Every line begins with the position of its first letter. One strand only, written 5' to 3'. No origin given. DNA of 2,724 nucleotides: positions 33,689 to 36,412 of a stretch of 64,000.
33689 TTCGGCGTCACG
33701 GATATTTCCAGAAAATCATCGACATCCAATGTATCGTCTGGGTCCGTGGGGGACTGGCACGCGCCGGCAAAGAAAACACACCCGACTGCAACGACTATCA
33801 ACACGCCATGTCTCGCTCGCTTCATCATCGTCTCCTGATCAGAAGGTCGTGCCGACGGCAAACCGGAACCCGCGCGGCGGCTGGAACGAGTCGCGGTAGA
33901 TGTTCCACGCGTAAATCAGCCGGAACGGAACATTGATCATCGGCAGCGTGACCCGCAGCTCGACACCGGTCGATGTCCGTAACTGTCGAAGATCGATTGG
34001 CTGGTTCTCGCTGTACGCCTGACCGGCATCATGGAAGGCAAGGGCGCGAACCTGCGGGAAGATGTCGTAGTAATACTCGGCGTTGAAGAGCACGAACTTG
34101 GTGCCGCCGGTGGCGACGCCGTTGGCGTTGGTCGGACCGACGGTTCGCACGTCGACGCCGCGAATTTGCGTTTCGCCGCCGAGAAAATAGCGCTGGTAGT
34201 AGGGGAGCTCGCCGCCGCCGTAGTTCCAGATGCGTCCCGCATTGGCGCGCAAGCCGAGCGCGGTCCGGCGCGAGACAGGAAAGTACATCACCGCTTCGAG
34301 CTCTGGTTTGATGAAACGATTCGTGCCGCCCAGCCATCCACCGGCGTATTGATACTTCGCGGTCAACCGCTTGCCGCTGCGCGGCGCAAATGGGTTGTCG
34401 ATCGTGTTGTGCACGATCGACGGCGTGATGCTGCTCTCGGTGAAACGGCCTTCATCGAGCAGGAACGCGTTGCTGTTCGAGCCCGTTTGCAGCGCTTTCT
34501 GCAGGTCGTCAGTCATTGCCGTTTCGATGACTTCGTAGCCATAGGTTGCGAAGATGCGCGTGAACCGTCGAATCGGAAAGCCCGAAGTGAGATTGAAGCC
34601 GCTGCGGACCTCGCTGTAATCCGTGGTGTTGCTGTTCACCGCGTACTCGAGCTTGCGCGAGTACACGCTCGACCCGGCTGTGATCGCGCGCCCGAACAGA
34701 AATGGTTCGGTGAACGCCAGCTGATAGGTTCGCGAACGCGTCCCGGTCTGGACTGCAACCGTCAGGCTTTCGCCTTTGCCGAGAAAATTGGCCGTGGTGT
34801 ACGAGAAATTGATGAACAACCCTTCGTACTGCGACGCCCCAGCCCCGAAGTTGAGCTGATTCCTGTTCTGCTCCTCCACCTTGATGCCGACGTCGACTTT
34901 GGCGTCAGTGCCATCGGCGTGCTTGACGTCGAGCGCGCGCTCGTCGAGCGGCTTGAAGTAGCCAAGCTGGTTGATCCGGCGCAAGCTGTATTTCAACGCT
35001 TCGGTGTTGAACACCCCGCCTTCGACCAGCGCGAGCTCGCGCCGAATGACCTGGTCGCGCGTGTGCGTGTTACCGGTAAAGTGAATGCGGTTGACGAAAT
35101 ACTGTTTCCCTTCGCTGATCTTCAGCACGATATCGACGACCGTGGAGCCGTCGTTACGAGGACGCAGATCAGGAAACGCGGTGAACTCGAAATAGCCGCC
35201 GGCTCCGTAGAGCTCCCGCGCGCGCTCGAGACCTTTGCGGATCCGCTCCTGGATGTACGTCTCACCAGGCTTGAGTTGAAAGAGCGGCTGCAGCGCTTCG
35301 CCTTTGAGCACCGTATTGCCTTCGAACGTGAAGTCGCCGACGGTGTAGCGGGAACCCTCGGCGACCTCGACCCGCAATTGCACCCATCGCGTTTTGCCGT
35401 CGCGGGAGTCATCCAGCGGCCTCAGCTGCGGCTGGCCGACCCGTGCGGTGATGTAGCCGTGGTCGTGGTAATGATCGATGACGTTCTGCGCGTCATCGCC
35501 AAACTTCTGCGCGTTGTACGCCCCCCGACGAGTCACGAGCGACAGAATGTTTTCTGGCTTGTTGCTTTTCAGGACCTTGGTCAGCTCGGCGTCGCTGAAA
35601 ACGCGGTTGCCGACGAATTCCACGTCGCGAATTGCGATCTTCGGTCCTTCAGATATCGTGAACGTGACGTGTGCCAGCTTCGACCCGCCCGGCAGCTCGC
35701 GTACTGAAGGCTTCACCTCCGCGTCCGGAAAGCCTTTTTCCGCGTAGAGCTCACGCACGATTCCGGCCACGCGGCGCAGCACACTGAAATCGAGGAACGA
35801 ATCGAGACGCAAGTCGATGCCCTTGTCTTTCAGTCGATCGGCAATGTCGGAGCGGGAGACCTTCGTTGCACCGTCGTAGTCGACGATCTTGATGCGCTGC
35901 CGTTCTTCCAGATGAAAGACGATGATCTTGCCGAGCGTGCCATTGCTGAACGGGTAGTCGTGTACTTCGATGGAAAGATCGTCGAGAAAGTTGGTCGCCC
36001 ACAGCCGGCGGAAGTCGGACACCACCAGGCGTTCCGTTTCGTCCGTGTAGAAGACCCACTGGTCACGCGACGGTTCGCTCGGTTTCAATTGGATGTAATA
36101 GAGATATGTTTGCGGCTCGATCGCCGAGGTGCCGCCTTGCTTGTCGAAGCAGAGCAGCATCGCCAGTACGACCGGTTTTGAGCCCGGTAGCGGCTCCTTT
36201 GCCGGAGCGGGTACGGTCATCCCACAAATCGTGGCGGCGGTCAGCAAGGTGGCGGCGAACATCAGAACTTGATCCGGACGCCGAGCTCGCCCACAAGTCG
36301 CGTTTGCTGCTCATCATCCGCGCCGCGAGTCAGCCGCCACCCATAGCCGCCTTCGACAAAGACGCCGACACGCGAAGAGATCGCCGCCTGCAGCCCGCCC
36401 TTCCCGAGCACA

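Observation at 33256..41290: ECF sigma / membrane protein / secreted protein module physically linked to a BamA gene, a wHTH-barrel fusion and unknown secreted proteins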

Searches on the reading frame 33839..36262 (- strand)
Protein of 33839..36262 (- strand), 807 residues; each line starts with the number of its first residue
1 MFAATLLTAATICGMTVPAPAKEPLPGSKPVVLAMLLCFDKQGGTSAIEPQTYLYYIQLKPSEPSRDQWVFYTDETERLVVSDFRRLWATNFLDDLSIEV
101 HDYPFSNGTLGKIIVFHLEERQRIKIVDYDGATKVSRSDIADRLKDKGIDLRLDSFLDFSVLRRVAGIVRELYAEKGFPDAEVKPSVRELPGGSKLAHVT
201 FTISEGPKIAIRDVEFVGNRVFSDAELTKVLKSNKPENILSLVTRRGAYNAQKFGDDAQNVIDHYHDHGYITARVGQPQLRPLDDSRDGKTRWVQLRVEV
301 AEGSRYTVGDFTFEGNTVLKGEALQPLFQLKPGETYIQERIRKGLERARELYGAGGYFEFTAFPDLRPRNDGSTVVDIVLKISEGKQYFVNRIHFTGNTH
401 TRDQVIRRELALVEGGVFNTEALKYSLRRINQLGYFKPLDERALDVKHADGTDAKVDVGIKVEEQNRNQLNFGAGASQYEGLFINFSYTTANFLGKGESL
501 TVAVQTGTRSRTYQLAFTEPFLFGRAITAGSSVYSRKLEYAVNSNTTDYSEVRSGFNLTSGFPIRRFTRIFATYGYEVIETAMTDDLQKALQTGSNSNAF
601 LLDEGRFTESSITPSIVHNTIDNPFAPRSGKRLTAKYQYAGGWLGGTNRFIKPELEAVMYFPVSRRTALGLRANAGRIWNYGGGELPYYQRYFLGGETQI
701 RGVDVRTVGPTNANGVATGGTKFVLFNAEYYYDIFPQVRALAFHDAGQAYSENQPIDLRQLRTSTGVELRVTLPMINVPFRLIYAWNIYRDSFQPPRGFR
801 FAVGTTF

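Call 10: search_protein_families(library=pfam, proteins=[window:33839-36262:-], max_evalue=0.1)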
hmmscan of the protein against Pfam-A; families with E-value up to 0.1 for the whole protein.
window:33839-36262:- (807 aa): 5 families
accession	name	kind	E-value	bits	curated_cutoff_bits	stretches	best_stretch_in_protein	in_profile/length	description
PF01103.29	Omp85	-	2.3e-51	175.7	24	1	492-807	1-325/325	Omp85 superfamily domain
PF07244.20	POTRA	-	1.2e-46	157.7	21.3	4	306-385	1-79/79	Surface antigen variable number repeat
PF08479.16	POTRA_2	-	5.9e-09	36.1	24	0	259-278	41-60/76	POTRA domain, ShlB-type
PF25282.1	POTRA1_3_Toc75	-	8.1e-05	23.2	27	1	408-462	46-97/99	Toc75-like, POTRA domain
PF08478.15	POTRA_1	-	0.00044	20.9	23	0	210-242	2-34/69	POTRA domain, FtsQ-type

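Call 11: search_protein_families(library=ncbifam, proteins=[window:33839-36262:-], max_evalue=0.1)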
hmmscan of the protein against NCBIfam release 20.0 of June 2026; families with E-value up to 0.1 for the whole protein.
window:33839-36262:- (807 aa): 7 families
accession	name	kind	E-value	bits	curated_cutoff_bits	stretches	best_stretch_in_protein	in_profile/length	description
TIGR03303.1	OM_YaeT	equivalog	1.3e-144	483.4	297.15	1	82-807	38-741/741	outer membrane protein assembly factor BamA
NF008287.0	PRK11067.1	subfamily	4.2e-66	223.8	1181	1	111-712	81-671/802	outer membrane protein assembly factor BamA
NF052279.1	lipo_TamL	exception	3.8e-30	105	400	3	649-748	560-667/747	translocation and assembly module lipoprotein TamL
NF047950.2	ATportTamA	equivalog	6.2e-30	104.3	625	2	377-791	171-554/569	autotransporter assembly complex protein TamA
NF058613.1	OMPAssmBamADein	equivalog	7e-16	57.3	1050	1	308-777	333-830/857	outer membrane protein assembly factor BamA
TIGR00992.1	3a0901s03IAP75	subfamily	6.7e-15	54.4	1163.25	1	399-540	283-444/718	IAP75 family chloroplast envelope protein translocase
NF047779.1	Omp85_fam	subfamily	2.7e-08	33.7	200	1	451-772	74-395/423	Omp85 family outer membrane protein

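Call 16: find_encoding_contigs(protein=window:33839-36262:-, flank=10000, max_places=6)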
Protein window:33839-36262:- (807 aa): no gene with exactly this product is on record in the collection.

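Call 38: find_homologous_proteins(query=window:33839-36262:-)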
Query window:33839-36262:- (807 aa): 3699 proteins with E <= 0.001 among 8000 candidates; the best 120 are listed.
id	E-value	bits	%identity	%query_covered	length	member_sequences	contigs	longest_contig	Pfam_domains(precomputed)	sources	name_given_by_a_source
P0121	0.0e+0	1843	100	100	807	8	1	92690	PF08479.17,PF07244.21,PF01103.30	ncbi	-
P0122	0.0e+0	1483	79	100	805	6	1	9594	PF08479.17,PF07244.21,PF01103.30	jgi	jgi:outer membrane protein insertion porin family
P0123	0.0e+0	1437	76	100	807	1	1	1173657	PF08479.17,PF07244.21,PF01103.30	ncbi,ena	-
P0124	0.0e+0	1423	76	99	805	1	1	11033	PF08479.17,PF07244.21,PF01103.30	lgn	-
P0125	0.0e+0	1413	75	99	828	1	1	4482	PF08479.17,PF07244.21,PF01103.30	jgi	jgi:outer membrane protein insertion porin family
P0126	0.0e+0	1370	72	99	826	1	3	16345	PF08479.17,PF07244.21,PF01103.30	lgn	-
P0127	0.0e+0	1370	74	99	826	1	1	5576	PF08479.17,PF07244.21,PF01103.30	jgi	jgi:outer membrane protein insertion porin family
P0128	0.0e+0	1369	73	99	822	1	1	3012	PF08479.17,PF07244.21,PF01103.30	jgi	jgi:outer membrane protein insertion porin family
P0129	0.0e+0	1357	73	99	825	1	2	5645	PF08479.17,PF07244.21,PF01103.30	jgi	-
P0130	0.0e+0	1343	72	99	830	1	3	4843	PF08479.17,PF07244.21,PF01103.30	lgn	-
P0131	0.0e+0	1340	71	99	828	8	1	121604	PF08479.17,PF07244.21,PF01103.30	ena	-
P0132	0.0e+0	1337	71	99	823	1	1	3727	PF08479.17,PF07244.21,PF01103.30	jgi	jgi:outer membrane protein insertion porin family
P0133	0.0e+0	1333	70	99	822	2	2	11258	PF08479.17,PF07244.21,PF01103.30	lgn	-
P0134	0.0e+0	1332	71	99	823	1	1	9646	PF08479.17,PF07244.21,PF01103.30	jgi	jgi:outer membrane protein insertion porin family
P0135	0.0e+0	1332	71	100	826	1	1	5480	PF08479.17,PF07244.21,PF01103.30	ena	-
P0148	0.0e+0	1280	70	96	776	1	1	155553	PF08479.17,PF07244.21,PF01103.30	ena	-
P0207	0.0e+0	1166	62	99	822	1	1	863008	PF08479.17,PF07244.21,PF01103.30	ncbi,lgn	-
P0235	0.0e+0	1124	61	96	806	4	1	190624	PF08479.17,PF07244.21,PF01103.30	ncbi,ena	-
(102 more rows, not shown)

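Call 39: find_encoding_contigs(protein=P0207, flank=10000, max_places=2)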
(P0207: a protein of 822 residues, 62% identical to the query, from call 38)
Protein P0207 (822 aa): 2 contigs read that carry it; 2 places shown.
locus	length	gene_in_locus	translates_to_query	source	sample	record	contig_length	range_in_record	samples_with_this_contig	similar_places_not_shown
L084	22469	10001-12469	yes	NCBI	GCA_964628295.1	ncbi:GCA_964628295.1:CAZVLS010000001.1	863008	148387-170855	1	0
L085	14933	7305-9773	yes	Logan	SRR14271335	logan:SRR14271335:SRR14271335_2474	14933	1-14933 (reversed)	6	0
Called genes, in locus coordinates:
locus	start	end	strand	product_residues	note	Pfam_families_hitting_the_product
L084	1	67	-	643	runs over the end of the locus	PF00512:HisKA, PF13581:HATPase_c_2 (weak), PF02518:HATPase_c, PF00072:Response_reg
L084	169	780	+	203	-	PF00440:TetR_N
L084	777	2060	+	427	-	PF07690:MFS_1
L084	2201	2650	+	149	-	-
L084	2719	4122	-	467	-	PF13509:S1_2 (faint), PF00575:S1, PF18614:RNase_II_C_S1 (faint), PF00575:S1, PF23459:S1_RRP5 (weak), PF00575:S1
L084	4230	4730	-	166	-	PF05163:DinB, PF12867:DinB_2 (weak)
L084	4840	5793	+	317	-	PF08279:HTH_11, PF13280:WYL, PF25583:WCX (weak)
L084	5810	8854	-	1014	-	PF13385:Laminin_G_3, PF07532:Big_4 (weak), PF07944:Beta-AFase-like_GH127_cat, PF20736:Glyco_hydro127M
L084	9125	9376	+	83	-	PF00486:Trans_reg_C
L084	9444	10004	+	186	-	-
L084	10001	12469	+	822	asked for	PF08479:POTRA_2 (faint), PF07244:POTRA, PF01103:Omp85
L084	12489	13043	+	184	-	-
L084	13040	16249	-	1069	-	PF13520:AA_permease_2, PF07642:BBP2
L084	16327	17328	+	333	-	PF13493:DUF4118, PF00512:HisKA, PF02518:HATPase_c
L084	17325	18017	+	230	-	PF00072:Response_reg, PF00486:Trans_reg_C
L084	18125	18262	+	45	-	-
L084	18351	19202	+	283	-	PF13620:CarboxypepD_reg, PF13715:CarbopepD_reg_2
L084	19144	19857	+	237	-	PF25183:OMP_b-brl_4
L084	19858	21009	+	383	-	PF25183:OMP_b-brl_4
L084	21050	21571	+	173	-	PF14014:DUF4230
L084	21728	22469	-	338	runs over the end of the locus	PF01557:FAA_hydrolase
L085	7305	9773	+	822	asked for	PF08479:POTRA_2 (faint), PF07244:POTRA, PF01103:Omp85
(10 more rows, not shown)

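Call 40: find_encoding_contigs(protein=P0235, flank=10000, max_places=2)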
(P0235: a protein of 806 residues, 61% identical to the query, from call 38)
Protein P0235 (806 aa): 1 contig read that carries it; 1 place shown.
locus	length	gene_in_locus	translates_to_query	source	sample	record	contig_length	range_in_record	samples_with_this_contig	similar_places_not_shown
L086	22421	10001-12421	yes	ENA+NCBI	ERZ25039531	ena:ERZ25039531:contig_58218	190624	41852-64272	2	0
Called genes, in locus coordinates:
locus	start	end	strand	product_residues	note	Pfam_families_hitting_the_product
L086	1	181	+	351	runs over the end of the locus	PF02775:TPP_enzyme_C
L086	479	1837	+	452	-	-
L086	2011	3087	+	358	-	PF12006:DUF3500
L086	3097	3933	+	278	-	PF13714:PEP_mutase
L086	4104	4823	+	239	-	PF04264:YceI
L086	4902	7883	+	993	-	PF23500:DUF7133, PF13646:HEAT_2 (faint), PF00034:Cytochrom_C, PF13442:Cytochrome_CBB3 (weak)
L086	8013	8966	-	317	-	PF19459:DUF5996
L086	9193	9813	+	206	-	-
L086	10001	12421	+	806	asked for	PF07244:POTRA, PF08479:POTRA_2 (faint), PF07244:POTRA, PF01103:Omp85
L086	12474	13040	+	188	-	-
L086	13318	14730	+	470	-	PF00089:Trypsin, PF13365:Trypsin_2, PF00595:PDZ (weak), PF13180:PDZ_2, PF17820:PDZ_6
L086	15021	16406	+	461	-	PF00672:HAMP, PF00512:HisKA, PF02518:HATPase_c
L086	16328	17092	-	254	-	PF00072:Response_reg, PF00486:Trans_reg_C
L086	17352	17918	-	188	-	PF22124:Glyco_hydro_95_cat, PF21307:Glyco_hydro_95_C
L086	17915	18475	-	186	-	PF22124:Glyco_hydro_95_cat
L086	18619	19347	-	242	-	PF13490:zf-HC2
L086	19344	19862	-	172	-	PF04542:Sigma70_r2, PF08281:Sigma70_r4_2, PF04545:Sigma70_r4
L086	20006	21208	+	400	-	PF00149:Metallophos, PF13473:Cupredoxin_1, PF00127:Copper-bind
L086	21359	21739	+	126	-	-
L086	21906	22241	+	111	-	-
